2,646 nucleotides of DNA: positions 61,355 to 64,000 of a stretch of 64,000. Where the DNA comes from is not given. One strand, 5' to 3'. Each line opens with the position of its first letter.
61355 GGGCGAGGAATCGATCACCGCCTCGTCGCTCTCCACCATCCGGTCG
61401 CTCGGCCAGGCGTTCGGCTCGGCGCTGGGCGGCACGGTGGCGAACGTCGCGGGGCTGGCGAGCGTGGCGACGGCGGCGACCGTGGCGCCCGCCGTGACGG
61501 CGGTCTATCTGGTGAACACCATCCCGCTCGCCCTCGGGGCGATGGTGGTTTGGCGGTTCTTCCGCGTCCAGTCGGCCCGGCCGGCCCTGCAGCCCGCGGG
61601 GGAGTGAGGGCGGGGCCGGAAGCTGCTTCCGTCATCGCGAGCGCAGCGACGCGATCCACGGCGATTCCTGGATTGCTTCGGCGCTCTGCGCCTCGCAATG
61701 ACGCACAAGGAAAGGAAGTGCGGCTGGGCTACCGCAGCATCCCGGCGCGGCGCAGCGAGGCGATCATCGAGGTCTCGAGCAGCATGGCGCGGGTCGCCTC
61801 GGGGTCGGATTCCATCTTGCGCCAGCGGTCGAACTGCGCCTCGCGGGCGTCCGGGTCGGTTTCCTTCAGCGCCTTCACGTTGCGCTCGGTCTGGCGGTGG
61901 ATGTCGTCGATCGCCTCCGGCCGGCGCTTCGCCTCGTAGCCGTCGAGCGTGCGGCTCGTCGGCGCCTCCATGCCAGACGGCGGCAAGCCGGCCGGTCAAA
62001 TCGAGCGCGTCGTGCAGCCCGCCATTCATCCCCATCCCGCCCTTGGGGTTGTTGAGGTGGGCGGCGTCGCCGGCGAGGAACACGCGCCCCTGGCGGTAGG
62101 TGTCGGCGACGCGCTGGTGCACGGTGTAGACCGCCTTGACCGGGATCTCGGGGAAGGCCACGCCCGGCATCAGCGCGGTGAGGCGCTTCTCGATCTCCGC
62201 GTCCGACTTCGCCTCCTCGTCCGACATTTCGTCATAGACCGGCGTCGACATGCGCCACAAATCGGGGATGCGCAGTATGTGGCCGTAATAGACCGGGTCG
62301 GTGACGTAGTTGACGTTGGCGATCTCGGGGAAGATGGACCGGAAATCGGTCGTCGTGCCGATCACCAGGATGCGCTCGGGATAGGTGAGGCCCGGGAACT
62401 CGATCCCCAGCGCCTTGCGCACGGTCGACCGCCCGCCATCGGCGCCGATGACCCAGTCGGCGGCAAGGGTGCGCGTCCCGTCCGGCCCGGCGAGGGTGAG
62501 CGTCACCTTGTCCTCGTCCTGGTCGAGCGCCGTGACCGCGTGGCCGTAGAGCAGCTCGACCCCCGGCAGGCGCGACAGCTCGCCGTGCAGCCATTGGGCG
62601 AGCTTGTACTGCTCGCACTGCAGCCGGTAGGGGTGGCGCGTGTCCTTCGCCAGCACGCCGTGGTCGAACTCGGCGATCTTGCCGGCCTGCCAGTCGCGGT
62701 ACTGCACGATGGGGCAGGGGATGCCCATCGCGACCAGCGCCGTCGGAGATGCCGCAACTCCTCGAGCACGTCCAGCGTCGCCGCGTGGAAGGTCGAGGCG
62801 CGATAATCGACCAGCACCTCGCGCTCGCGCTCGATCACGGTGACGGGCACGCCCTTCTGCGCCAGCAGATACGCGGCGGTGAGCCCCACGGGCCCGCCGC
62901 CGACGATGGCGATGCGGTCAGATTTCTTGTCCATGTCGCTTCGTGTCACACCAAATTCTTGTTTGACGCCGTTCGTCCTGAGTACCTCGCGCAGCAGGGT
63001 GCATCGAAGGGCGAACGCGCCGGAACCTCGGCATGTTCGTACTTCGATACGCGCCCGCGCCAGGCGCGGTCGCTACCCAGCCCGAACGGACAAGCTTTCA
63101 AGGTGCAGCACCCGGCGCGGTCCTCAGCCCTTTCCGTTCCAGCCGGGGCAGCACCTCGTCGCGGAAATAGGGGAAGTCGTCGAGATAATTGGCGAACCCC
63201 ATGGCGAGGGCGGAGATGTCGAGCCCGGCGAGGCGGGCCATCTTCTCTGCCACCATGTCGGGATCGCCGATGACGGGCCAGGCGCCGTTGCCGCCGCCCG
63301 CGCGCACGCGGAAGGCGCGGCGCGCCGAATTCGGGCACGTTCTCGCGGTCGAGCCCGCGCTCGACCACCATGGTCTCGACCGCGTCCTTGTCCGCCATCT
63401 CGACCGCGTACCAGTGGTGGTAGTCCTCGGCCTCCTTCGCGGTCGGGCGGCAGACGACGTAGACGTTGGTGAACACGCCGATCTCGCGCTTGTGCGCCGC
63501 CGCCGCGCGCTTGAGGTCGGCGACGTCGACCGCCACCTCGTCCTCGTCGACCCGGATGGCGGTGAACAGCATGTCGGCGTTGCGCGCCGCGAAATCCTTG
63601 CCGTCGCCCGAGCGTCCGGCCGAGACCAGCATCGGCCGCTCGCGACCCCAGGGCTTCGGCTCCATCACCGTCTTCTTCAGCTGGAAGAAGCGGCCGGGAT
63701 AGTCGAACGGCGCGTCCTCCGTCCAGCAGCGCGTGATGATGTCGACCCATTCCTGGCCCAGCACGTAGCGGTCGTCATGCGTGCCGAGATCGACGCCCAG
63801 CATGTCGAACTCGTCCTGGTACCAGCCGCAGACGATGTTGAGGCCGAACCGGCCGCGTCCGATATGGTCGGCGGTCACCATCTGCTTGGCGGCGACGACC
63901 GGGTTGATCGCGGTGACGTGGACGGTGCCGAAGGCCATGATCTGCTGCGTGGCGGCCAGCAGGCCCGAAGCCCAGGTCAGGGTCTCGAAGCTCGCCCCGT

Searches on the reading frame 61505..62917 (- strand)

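Call 51: search_protein_families(library=pfam, proteins=[window:61505-62917:-], max_evalue=0.001)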
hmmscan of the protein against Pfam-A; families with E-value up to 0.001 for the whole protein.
window:61505-62917:- (470 aa): 1 family
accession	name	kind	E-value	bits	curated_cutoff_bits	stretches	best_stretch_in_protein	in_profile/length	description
PF01494.25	FAD_binding_3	-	4.8e-39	135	22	1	88-321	84-328/349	FAD binding domain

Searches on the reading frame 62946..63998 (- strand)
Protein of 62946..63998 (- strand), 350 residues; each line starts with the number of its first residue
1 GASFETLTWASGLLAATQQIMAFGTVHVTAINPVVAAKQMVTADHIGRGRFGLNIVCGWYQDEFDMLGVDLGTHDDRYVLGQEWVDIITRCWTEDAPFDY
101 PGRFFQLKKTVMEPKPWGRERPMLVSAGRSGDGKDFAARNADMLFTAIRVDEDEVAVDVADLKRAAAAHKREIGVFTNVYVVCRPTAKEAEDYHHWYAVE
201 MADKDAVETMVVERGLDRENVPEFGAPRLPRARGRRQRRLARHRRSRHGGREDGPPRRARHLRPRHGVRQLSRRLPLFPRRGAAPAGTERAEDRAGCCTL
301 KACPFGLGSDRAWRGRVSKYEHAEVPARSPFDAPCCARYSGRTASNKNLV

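Call 51: search_protein_families(library=pfam, proteins=[window:62946-63998:-], max_evalue=0.001)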
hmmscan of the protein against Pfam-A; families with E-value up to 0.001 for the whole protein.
window:62946-63998:- (350 aa): 1 family
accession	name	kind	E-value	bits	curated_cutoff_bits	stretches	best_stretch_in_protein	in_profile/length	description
PF00296.26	Bac_luciferase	-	2.8e-40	139.1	27.9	1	4-235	52-267/314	Luciferase-like monooxygenase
